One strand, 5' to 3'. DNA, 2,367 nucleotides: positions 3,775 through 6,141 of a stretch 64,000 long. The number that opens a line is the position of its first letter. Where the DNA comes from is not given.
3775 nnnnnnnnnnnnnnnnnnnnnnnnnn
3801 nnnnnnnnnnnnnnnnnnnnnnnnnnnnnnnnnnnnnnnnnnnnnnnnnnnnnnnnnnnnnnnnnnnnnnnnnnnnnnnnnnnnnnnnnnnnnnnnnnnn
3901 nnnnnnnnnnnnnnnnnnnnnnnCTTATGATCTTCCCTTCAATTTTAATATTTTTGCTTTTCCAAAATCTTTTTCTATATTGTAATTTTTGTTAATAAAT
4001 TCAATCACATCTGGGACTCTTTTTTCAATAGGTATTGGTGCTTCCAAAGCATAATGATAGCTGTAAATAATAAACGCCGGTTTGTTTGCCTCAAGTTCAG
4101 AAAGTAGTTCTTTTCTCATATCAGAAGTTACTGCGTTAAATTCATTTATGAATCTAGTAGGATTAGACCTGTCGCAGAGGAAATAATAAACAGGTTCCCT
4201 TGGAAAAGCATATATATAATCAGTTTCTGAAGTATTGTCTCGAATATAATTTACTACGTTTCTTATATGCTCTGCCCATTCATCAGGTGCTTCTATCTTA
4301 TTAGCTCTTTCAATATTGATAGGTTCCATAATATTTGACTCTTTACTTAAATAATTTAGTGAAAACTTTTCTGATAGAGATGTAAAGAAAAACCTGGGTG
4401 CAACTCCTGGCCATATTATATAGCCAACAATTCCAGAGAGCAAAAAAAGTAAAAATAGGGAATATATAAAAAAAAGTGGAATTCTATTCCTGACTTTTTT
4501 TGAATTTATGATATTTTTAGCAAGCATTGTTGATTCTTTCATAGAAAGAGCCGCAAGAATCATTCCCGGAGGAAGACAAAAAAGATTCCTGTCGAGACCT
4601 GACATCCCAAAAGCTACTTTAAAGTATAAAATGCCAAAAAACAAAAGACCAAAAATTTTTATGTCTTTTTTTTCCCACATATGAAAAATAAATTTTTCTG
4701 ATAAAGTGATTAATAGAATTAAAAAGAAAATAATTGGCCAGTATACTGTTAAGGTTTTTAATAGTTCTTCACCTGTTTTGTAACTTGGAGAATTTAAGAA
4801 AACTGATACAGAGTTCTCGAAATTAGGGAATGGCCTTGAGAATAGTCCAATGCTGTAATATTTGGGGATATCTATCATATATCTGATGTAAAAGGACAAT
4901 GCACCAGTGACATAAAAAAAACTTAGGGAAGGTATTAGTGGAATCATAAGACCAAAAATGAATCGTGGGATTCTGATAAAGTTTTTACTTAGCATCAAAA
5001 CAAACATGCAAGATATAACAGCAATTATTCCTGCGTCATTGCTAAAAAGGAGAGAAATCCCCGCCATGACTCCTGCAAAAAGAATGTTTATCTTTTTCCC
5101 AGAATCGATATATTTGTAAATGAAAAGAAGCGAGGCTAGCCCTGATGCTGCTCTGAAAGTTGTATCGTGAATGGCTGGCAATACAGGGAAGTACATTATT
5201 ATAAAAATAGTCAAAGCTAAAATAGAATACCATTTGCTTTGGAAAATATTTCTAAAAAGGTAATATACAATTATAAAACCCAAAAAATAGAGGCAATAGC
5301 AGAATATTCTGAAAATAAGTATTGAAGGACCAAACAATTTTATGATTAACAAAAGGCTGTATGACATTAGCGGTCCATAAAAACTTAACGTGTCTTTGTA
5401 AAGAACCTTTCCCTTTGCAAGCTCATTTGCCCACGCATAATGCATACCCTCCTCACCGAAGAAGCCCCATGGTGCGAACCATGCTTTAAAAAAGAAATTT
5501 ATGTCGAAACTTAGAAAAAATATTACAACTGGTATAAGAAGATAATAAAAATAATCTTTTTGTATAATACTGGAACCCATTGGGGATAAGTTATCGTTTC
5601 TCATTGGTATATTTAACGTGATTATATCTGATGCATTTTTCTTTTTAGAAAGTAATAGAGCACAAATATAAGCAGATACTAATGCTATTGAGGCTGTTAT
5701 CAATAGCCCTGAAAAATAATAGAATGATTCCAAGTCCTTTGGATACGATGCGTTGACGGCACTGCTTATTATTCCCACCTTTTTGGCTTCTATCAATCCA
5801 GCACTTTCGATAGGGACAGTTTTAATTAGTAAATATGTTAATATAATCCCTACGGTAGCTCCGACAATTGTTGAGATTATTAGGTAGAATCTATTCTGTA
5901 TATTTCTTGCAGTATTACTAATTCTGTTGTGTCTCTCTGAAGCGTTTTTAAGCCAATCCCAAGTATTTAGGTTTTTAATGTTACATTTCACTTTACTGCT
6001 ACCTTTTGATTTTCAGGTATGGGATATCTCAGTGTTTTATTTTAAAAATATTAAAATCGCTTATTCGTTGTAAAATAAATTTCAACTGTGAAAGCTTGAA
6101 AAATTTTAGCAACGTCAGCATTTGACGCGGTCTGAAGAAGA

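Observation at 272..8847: Compact minus-strand operon of FAD oxidoreductase, B12-radical-SAM, two large polytopic membrane proteins and a membrane-anchored sulfatase-like protein; candidate undescribed glycan/glycolipid modification module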

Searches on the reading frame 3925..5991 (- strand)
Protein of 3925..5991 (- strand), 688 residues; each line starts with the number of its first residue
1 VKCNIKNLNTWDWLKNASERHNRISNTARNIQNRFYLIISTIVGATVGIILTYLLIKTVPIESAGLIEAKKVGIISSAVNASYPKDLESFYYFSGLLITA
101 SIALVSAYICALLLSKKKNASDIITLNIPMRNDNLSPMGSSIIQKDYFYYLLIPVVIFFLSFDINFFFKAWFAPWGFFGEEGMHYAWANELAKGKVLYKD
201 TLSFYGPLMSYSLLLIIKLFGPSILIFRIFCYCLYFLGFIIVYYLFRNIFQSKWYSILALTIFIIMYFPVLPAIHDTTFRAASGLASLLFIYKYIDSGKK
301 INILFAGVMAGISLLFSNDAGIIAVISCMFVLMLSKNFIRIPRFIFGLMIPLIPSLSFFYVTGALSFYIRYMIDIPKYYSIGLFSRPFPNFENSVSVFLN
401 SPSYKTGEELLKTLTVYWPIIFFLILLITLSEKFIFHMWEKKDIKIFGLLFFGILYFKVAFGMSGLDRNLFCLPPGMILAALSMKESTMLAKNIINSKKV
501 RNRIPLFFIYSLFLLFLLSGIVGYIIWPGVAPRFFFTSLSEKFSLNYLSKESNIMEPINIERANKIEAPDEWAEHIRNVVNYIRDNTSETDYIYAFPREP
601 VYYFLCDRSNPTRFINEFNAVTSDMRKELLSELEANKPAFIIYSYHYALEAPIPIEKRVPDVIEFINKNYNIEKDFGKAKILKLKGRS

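Call 5: search_protein_families(library=pfam, proteins=[window:3925-5991:-], max_evalue=0.01)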
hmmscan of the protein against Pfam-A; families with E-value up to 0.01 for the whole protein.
window:3925-5991:- (688 aa): 1 family
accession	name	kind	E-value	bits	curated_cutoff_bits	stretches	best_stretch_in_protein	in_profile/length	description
PF13231.12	PMT_2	-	1.4e-05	25.8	26.1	1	207-342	4-141/160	Dolichyl-phosphate-mannose-protein mannosyltransferase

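Call 6: search_protein_families(library=ncbifam, proteins=[window:3925-5991:-], max_evalue=0.01)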
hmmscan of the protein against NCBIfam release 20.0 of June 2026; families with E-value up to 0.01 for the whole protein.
window:3925-5991:- (688 aa): 0 families

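Call 52: find_homologous_proteins(query=window:3925-5991:-, max_evalue=0.001)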
Query window:3925-5991:- (688 aa): 2 proteins with E <= 0.001 among 8000 candidates.
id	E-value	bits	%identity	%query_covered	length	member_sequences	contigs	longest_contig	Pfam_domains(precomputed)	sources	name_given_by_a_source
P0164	0.0e+0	1474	97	100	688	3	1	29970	PF13231.13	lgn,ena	-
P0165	2.6e-9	54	23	74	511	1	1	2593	-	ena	-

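Call 67: search_protein_representatives(protein=window:3925-5991:-)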
Query: 688 residues. Proteins with E-value up to 0.001 (for the whole library): 1653; up to 1e-10: 441; up to 1e-30: 94. The best 150 are listed.
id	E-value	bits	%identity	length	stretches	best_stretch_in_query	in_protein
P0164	0.0e+00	1474.4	97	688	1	1-688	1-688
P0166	3.7e-112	392.7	38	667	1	39-686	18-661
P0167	6.9e-101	355.4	35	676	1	33-683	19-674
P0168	2.6e-98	346.9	36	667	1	32-685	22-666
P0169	1.3e-95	338.0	33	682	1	32-683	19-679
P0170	1.1e-79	285.3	31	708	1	37-686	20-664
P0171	1.5e-79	284.9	30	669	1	33-687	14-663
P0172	7.3e-73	262.8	31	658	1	34-685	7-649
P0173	8.8e-72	259.2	30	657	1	32-685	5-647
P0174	5.2e-71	256.7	32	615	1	47-683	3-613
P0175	3.2e-69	250.7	31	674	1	33-685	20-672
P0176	5.7e-69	249.9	26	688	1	39-685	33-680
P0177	2.2e-63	231.5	29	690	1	42-684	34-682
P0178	1.6e-59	218.7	31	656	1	39-684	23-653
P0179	1.4e-58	215.6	29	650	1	34-683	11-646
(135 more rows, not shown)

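Call 70: search_protein_families(library=pfam, alignment_id=A3, max_evalue=0.01)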
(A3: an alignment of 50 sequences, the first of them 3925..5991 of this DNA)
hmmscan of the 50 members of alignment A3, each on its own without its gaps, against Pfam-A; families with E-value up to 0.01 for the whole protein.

A. member 1, window:3925-5991:- (688 aa): 1 family
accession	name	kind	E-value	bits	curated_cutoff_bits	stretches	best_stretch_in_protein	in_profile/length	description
PF13231.12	PMT_2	-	1.4e-05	25.8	26.1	1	207-342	4-141/160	Dolichyl-phosphate-mannose-protein mannosyltransferase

B. families by the number of members that match (of 50 scanned): 2 families
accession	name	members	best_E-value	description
PF13231.12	PMT_2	11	6.5e-07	Dolichyl-phosphate-mannose-protein mannosyltransferase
PF07950.16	MCP1_TM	1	0.0019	MDM10-complementing protein 1, transmembrane domain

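Call 71: find_encoding_contigs(protein=P0166, flank=10000, max_places=2)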
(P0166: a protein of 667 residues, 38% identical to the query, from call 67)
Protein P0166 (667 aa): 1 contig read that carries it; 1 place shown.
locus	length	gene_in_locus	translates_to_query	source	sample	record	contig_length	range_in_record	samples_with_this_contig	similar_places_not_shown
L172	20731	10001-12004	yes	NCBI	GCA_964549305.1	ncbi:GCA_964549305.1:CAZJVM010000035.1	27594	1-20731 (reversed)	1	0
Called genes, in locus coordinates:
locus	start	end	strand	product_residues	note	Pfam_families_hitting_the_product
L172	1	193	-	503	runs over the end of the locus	PF02706:Wzz (weak), PF13807:GNVR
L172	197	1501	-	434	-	PF10082:BBP2_2 (faint), PF13557:Phenol_MetA_deg (faint)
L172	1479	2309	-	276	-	PF02563:Poly_export, PF22461:SLBB_2, PF10531:SLBB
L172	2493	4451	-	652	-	PF10114:PocR, PF01590:GAF, PF13185:GAF_2, PF00990:GGDEF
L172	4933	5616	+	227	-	PF05711:TylF, PF13578:Methyltransf_24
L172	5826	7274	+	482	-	PF01593:Amino_oxidase, PF07992:Pyr_redox_2 (faint), PF13450:NAD_binding_8, PF03275:GLF (faint)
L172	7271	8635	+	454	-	PF02310:B12-binding, PF04055:Radical_SAM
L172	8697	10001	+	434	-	PF00070:Pyr_redox (faint), PF01266:DAO (weak), PF01593:Amino_oxidase, PF07992:Pyr_redox_2 (faint), PF13450:NAD_binding_8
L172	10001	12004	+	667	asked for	-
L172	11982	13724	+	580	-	PF00884:Sulfatase, PF16347:SGSH_C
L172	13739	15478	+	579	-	PF13231:PMT_2, PF02366:PMT (weak)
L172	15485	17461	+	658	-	-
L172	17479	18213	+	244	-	PF00535:Glycos_transf_2, PF10111:Glyco_tranf_2_2 (weak), PF13641:Glyco_tranf_2_3 (weak)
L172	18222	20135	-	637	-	PF12895:ANAPC3 (weak), PF13432:TPR_16 (weak), PF25063:ARM_TT21_C (weak), PF13424:TPR_12 (weak), PF00515:TPR_1 (weak), PF07719:TPR_2 (weak), PF13424:TPR_12, PF14559:TPR_19, +14 more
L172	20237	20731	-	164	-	?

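Call 76: search_protein_families(library=ncbifam, proteins=[L172:17479-18213:+, L172:4933-5616:+, L172:8697-10001:+], max_evalue=0.00001)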
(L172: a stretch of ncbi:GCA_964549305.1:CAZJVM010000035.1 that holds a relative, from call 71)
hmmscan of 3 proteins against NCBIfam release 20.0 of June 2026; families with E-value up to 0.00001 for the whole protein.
L172:17479-18213:+ (244 aa): 15 families
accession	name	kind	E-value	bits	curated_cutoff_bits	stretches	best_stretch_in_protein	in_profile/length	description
NF047588.1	GlcsyltransPgfSStrep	equivalog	4.4e-21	75.4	500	1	1-179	1-174/308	glycosyltransferase PgfS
NF007986.1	PRK10714.1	equivalog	1.1e-16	60.7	529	1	3-164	8-164/316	undecaprenyl-phosphate 4-deoxy-4-formamido-L-arabinose transferase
TIGR04182.1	glyco_TIGR04182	equivalog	7.2e-16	58.4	325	1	4-230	3-217/293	S-layer glycoprotein N-glycosyltransferase AglJ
TIGR03937.1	PgaC_IcaA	equivalog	7.5e-15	54.8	422.3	1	4-94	48-135/407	poly-beta-1,6-N-acetyl-D-glucosamine synthase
NF038302.1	EPS_HpsE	equivalog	1e-12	47.7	300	1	2-94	2-96/307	hormogonium polysaccharide biosynthesis glycosyltransferase HpsE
NF041875.1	EPS_EpsD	equivalog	1.4e-12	47.6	370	1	4-100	2-95/325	exopolysaccharide biosynthesis glycosyltransferase EpsD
NF007482.0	PRK10073.1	equivalog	3.7e-12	45.9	423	1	3-96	8-97/334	glycosyltransferase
NF041391.1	DPhHxTase_Halo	equivalog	1e-11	44.3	375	1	9-218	3-196/213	dolichyl-phosphate hexose transferase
NF058614.1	PPMAGASynPpgS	equivalog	5.2e-11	42.4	370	1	5-205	4-195/226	polyprenyl-phospho-N-acetylgalactosaminyl synthase PpgS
TIGR04283.1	glyco_like_mftF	equivalog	5.5e-11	42.5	182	1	4-106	2-94/221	TIGR04283 family arsenosugar biosynthesis glycosyltransferase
NF010496.0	PRK13915.1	equivalog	1.3e-10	40.9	262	1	4-101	34-133/307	glucosyl-3-phosphoglycerate synthase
NF047683.1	TeichurnBiosyTuaG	equivalog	2.9e-10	40.2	400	1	4-111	9-113/252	teichuronic acid biosynthesis protein TuaG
NF041865.1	EpsU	equivalog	1.9e-06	27.2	700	1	2-84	40-118/394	exopolysaccharide biosynthesis GT2 family glycosyltransferase EpsU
TIGR03111.1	glyc2_xrt_Gpos1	hypoth_equivalog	2.2e-06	26.7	363.95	1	4-95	52-142/439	TIGR03111 family XrtG-associated glycosyltransferase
NF050050.1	ProtGlycPglI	equivalog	8.3e-06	25.4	500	0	3-128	4-127/306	GalNAc(5)-diNAcBac-PP-undecaprenol beta-1,3-glucosyltransferase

L172:4933-5616:+ (227 aa): 0 families

L172:8697-10001:+ (434 aa): 14 families
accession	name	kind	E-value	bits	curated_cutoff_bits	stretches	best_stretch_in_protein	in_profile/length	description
NF005560.0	PRK07233.1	equivalog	7.3e-111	371.1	252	1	1-432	1-432/435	hypothetical protein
TIGR00562.1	proto_IX_ox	equivalog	2.9e-23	82.2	97.85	2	2-156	4-161/470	protoporphyrinogen oxidase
TIGR03467.1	HpnE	equivalog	3.1e-19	69.6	283.05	1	3-372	1-372/430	hydroxysqualene dehydroxylase HpnE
NF005547.0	PRK07208.1-3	equivalog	9.1e-17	60.9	380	1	2-380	6-390/465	hypothetical protein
NF008845.0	PRK11883.1-5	equivalog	1e-15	57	560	1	177-276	207-304/468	protoporphyrinogen oxidase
NF005548.0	PRK07208.1-4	equivalog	6.7e-11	41.4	389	1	2-303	5-322/488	hypothetical protein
NF005545.0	PRK07208.1-1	equivalog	3.4e-09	35.6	451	1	2-177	9-180/504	hypothetical protein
NF058655.1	CrtID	equivalog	6.9e-09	35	640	1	3-50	1-48/478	bifunctional phytoene desaturase/3,4-desaturase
NF009081.0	PRK12416.1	equivalog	8.7e-08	31.5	702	0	3-86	4-93/466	protoporphyrinogen oxidase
NF005546.0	PRK07208.1-2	equivalog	8.5e-07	27.9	418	0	2-64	6-69/527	hypothetical protein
NF008841.0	PRK11883.1-1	equivalog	2.4e-06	26.7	517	0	1-77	4-83/453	protoporphyrinogen oxidase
NF005549.0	PRK07208.1-5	equivalog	3e-06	26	587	0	3-66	7-74/534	hypothetical protein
TIGR02733.1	desat_CrtD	equivalog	3.3e-06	26.1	549.7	0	2-47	3-48/492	C-3',4' desaturase CrtD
TIGR02731.1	phytoene_desat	equivalog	5e-06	25.5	569.4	0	2-87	1-87/453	15-cis-phytoene desaturase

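Call 77: predict_structure(alignment_id=A3)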
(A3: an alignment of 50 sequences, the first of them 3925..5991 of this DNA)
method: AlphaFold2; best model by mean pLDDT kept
length: 688 residues; sequences in the alignment: 50
mean_pLDDT: 90.6   pTM: 0.91
mean pLDDT of the five models: 90.6, 90.0, 89.9, 89.6, 89.0
residues with pLDDT >= 90: 528; 70-90: 108; 50-70: 35; < 50: 17
segments of 3 or more residues with pLDDT < 50: 1-3, 130-142
pLDDT, mean of each block of 10 residues (from residue 1): 56 90 93 93 98 90 89 94 91 96 98 88 56 46 68 94 90 84 96 98 95 97 96 96 93 91 90 87 97 95 98 96 97 92 98 98 97 93 91 97 96 94 98 95 96 94 81 93 94 88 91 96 81 86 68 83 94 95 98 96 98 95 97 98 77 87 97 95 90
secondary structure, 60 per line:
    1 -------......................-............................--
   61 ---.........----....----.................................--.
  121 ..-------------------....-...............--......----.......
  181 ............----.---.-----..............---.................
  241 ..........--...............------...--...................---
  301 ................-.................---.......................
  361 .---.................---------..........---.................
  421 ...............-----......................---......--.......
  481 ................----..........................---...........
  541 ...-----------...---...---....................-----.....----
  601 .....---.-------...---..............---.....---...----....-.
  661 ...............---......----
elements in order (helices of 4 or more, strands of 3 or more residues): H8-29 H31-58 H64-72 H77-80 H85-117 H142-145 H147-161 H164-168 H174-192 H207-220 H224-250 H253-267 H279-297 H301-316 H318-334 H338-361 H365-381 H391-400 H404-435 H441-462 H466-471 H474-496 H501-526 H530-543 E555-557 E567-569 H570-586 E592-596 H601-605 H623-636 E640-644 H655-658 H660-669 E670-675 E679-684

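Call 79: fold_search(model_id=the predicted structure, library=pdb)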
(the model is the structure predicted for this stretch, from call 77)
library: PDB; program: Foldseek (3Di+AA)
matches with E <= 10: 355; with E <= 0.001: 11
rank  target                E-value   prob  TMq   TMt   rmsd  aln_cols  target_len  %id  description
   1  5f15                  6.3e-06  1.00  0.42  0.51  12.3       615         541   10  Crystal Structure of ArnT from Cupriavidus metallidurans bound to Undecaprenyl phosphate (released 2016-02-17)
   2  6ezn_F                8.8e-06  1.00  0.39  0.41  13.8       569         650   12  Cryo-EM structure of the yeast oligosaccharyltransferase (OST) complex (released 2018-01-17)
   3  5ezm                  1.1e-05  1.00  0.40  0.49  12.7       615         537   10  Crystal Structure of ArnT from Cupriavidus metallidurans in the apo state (released 2016-02-17)
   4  7zli_A                1.2e-05  1.00  0.43  0.45  11.6       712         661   12  Cryo-EM structure of C-mannosyltransferase CeDPY19, in complex with Dol25-P-Man and bound to CMT2-Fab and anti-Fab nan (released 2023-01-11)
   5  6ftg_5                2.2e-05  1.00  0.41  0.43  16.0       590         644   14  Subtomogram average of OST-containing ribosome-translocon complexes from canine rough microsomal membranes (released 2018-03-21)
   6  9n9j_I                2.8e-05  1.00  0.41  0.40  12.5       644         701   11  Structure of a GRP94 folding intermediate engaged with a CCDC134- and FKBP11-bound secretory translocon (released 2025-11-19)
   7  6s7o_A                5.0e-05  1.00  0.41  0.43  14.5       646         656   12  Cryo-EM structure of human oligosaccharyltransferase complex OST-A (released 2019-12-18)
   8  8agb_A                1.3e-04  1.00  0.42  0.44  12.3       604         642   11  Structure of yeast oligosaccharylransferase complex with lipid-linked oligosaccharide bound (released 2022-12-07)
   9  6c26_A                2.3e-04  1.00  0.42  0.44  15.0       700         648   11  The Cryo-EM structure of a eukaryotic oligosaccharyl transferase complex (released 2018-01-31)
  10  7bvf_B                7.1e-04  1.00  0.31  0.22  16.9       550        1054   10  Cryo-EM structure of Mycobacterium tuberculosis arabinosyltransferase EmbA-EmbB-AcpM2 in complex with ethambutol (released 2020-04-29)
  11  7bvc_B                7.4e-04  1.00  0.30  0.21  16.6       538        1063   12  Cryo-EM structure of Mycobacterium smegmatis arabinosyltransferase EmbA-EmbB-AcpM2 in complex with ethambutol (released 2020-04-29)
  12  6gxc_A                1.7e-03  1.00  0.37  0.36  10.0       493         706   12  Bacterial oligosaccharyltransferase PglB in complex with an inhibitory peptide and a reactive lipid-linked oligosaccha (released 2018-11-14)
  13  6x0o                  3.7e-03  1.00  0.24  0.17  21.0       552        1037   11  Single-Particle Cryo-EM Structure of Arabinosyltransferase EmbB from Mycobacterium smegmatis (released 2020-06-10)
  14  7bwr_A                5.0e-03  1.00  0.27  0.19  18.0       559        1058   12  Mycobacterium smegmatis arabinosyltransferase complex EmbB2-AcpM2 in substrate DPA bound asymmetric "active state" (released 2020-05-27)
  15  7bx8_A                9.4e-03  1.00  0.29  0.21  19.6       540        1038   11  Mycobacterium smegmatis arabinosyltransferase complex EmbB2-AcpM2 in symmetric "resting state" (released 2020-05-27)
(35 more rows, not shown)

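Call 91: find_encoding_contigs(protein=P0168, flank=10000, max_places=2)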
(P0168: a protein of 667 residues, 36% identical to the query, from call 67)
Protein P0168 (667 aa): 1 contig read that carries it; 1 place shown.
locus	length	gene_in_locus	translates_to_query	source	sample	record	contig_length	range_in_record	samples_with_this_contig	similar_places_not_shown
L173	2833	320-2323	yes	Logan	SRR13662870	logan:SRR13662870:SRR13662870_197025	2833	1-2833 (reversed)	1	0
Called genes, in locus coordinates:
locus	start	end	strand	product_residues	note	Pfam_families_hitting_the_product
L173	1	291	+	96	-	?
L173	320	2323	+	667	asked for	-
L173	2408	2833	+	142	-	?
